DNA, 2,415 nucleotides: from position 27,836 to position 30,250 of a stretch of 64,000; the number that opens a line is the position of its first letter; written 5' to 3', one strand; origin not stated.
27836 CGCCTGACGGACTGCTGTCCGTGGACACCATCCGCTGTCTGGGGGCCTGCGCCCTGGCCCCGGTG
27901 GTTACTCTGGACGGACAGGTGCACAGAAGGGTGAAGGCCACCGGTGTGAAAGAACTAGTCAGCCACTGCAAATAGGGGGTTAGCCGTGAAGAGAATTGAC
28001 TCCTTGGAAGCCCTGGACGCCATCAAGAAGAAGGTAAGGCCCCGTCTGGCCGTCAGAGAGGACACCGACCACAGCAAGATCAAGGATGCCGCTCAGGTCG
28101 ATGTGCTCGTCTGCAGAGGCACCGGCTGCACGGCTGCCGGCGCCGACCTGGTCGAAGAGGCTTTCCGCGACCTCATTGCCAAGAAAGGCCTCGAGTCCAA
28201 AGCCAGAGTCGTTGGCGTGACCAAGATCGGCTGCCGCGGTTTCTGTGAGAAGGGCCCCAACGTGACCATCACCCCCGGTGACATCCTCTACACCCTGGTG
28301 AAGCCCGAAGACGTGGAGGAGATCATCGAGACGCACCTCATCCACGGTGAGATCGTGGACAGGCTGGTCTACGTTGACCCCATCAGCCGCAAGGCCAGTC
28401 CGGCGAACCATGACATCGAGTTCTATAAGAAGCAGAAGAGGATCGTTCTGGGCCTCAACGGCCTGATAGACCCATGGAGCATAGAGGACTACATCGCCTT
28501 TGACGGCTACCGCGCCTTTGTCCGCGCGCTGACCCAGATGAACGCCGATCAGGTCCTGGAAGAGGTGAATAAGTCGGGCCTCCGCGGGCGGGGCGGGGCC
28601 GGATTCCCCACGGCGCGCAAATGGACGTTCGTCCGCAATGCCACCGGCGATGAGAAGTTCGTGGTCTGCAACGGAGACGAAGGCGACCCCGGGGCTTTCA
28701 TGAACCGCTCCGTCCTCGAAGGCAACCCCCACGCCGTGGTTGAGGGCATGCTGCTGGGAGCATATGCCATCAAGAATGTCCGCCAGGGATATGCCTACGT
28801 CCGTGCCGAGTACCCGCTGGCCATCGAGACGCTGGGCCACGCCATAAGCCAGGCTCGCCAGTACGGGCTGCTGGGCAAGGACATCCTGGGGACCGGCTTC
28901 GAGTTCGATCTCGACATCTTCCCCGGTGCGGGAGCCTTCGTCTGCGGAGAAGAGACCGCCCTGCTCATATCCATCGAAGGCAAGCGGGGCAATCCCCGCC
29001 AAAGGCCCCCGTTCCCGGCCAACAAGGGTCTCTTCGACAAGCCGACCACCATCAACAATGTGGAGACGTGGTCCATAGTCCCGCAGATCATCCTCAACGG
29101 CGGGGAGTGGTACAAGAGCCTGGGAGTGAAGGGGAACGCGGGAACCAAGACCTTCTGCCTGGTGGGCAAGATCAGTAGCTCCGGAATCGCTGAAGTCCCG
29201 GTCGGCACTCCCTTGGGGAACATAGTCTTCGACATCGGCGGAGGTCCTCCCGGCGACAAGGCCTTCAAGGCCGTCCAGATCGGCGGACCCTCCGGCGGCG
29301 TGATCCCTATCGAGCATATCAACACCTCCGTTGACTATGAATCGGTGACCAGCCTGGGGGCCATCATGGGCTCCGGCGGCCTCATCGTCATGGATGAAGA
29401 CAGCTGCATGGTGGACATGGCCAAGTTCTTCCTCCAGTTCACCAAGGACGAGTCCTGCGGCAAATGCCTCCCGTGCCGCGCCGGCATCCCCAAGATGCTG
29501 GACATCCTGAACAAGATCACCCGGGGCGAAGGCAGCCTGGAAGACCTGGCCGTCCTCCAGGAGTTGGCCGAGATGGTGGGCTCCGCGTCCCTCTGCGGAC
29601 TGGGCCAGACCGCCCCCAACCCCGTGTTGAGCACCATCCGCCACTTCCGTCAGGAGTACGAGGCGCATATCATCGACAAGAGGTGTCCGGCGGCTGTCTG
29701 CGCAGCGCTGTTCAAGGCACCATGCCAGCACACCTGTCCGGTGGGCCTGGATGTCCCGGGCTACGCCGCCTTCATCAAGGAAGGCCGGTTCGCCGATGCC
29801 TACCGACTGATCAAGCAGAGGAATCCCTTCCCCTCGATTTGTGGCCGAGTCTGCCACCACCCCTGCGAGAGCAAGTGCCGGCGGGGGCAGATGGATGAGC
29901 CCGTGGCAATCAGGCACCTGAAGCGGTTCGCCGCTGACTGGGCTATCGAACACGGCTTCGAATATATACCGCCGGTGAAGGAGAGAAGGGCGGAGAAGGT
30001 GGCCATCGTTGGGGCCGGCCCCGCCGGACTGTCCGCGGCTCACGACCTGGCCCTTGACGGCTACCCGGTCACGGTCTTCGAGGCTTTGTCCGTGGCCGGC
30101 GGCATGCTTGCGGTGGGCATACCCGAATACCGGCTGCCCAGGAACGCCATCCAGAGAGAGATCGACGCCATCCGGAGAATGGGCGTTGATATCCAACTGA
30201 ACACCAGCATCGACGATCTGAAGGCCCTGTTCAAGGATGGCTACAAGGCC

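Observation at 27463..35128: Group-3d Hox hydrogenase whose diaphorase subunit HoxF is fused to a GltD-like NADPH-type domain; no maturation endopeptidase adjacent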

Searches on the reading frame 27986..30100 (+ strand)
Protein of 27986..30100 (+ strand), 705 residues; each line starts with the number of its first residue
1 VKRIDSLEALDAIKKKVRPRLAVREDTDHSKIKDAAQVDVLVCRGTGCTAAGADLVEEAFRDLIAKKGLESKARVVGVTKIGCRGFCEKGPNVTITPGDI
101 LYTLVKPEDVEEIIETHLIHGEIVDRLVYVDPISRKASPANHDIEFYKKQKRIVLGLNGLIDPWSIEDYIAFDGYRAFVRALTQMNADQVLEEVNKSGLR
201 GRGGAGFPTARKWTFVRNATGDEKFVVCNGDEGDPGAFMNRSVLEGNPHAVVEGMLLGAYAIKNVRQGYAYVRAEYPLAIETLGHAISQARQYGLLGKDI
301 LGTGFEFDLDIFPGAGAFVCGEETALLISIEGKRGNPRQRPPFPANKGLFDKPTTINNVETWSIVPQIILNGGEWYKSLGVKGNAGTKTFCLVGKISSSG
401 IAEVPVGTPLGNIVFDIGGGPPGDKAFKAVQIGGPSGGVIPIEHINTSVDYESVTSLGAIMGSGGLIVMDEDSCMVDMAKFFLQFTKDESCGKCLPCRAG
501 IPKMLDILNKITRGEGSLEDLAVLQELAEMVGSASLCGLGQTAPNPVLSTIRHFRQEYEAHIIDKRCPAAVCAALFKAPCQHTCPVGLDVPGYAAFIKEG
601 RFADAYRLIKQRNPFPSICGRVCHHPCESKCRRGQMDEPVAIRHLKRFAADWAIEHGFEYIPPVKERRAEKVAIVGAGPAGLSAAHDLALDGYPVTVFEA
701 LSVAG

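Call 24: search_solved_structures(query=window:27986-30100:+, max_evalue=1e-150, show_alignments=2)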
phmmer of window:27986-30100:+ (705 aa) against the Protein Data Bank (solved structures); distinct sequences matched with E-value up to 1e-150: 9.
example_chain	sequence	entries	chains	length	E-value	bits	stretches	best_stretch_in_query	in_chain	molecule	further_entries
7t2r_B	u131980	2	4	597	1.4e-219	734.4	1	38-578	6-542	NiFe hydrogenase subunit B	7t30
7q4v_B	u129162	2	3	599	3e-196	657.3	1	39-577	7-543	Iron hydrogenase HydB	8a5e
8a6t_B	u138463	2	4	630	2.7e-195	654.1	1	30-576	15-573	Electron bifurcating hydrogenase subunit HydB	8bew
9mqx_B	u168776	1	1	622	4.3e-190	636.9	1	39-585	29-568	NADH:ubiquinone oxidoreductase, NADH-binding (51 kD) subunit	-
9n5u_B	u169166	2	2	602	1.6e-184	618.5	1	49-578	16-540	NfnB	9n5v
9bov_B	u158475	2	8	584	2.2e-178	598.2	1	49-577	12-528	NADH dehydrogenase (Quinone)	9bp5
7p5h_B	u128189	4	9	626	1.5e-177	595.5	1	37-577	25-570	Fe-hydrogenase, subunit beta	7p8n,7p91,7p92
8oh5_B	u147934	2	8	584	1.7e-172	578.8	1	69-577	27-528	NAD-reducing hydrogenase subunit HoxF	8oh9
7q4w_B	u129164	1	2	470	2e-169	568.6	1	166-577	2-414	Iron hydrogenase HydB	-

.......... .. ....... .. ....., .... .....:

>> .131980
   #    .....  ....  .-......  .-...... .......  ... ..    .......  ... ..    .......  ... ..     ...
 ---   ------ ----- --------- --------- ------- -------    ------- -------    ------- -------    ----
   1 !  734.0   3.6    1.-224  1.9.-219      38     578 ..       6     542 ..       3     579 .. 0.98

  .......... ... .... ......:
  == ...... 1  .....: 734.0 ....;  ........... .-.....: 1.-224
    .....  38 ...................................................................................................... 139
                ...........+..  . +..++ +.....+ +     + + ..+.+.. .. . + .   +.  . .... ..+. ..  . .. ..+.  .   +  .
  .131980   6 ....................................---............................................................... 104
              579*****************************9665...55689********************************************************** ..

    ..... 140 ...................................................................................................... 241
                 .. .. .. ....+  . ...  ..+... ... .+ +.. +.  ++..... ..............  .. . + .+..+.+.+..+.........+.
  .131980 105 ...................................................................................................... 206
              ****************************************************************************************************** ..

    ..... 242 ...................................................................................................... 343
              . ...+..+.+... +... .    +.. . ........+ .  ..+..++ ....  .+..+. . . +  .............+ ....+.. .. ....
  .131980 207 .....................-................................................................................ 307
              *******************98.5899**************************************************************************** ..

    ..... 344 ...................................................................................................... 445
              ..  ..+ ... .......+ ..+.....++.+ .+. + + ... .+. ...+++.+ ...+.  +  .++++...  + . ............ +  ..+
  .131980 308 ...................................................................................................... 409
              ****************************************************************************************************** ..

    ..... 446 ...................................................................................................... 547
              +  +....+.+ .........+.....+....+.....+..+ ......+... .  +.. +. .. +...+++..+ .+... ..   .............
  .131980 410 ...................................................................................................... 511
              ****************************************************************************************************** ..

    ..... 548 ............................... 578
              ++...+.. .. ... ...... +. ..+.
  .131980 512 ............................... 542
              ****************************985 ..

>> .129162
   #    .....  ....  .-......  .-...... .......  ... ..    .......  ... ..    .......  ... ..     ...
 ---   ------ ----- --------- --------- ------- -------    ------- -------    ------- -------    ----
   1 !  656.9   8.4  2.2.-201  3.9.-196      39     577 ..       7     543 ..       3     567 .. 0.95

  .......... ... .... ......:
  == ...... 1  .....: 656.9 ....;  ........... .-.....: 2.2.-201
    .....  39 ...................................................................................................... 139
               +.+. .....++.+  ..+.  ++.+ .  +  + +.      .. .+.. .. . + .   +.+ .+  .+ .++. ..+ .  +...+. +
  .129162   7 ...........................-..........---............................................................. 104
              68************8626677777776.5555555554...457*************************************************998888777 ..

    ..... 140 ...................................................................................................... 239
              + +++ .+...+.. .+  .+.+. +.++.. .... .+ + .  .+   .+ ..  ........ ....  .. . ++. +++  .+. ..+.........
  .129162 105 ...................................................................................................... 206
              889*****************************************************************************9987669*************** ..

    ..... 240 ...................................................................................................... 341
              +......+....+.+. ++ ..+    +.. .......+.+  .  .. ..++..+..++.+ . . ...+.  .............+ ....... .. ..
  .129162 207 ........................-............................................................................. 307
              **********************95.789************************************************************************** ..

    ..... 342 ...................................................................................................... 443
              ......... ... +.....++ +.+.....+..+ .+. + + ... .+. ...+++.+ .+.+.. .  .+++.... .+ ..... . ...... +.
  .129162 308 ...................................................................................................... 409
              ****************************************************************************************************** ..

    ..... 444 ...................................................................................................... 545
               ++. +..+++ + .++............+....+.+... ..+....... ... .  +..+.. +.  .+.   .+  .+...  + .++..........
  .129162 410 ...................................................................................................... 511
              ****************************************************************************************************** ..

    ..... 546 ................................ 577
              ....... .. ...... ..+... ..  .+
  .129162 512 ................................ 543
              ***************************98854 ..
